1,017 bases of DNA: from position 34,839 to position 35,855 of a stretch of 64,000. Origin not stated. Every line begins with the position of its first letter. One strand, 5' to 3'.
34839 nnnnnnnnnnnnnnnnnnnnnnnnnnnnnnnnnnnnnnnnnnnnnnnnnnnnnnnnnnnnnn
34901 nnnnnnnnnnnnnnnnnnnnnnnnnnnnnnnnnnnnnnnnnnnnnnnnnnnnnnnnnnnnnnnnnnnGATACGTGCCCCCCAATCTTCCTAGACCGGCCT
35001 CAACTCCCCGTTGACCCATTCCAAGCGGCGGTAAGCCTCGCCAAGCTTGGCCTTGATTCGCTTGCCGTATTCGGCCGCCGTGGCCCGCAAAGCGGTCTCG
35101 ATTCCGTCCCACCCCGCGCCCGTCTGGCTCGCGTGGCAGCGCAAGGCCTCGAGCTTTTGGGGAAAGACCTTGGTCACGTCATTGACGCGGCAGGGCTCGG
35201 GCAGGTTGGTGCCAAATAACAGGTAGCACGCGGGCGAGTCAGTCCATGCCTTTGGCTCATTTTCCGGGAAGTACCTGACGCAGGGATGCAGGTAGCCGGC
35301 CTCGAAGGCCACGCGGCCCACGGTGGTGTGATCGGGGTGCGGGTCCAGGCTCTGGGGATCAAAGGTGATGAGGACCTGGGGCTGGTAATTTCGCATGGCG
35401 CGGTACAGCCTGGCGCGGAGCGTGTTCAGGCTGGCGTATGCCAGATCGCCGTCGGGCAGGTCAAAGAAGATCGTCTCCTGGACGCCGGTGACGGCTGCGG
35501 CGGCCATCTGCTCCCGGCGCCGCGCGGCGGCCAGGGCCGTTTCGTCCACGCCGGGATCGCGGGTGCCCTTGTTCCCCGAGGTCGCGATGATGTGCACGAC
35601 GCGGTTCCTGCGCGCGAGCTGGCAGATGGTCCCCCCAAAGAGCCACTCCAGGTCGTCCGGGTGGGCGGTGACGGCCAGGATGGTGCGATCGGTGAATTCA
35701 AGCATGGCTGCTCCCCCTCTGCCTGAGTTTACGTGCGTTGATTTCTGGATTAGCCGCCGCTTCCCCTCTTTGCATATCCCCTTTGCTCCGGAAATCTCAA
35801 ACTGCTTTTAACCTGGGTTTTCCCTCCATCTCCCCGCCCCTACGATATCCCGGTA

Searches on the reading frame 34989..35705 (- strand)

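Call 59: search_protein_families(library=pfam, proteins=[window:34989-35705:-], max_evalue=0.001)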
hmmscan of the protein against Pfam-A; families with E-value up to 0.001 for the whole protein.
window:34989-35705:- (238 aa): 1 family
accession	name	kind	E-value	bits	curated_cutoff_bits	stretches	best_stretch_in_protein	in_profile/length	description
PF02585.22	PIG-L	-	5e-29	101.8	28.2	1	10-136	1-128/129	GlcNAc-PI de-N-acetylase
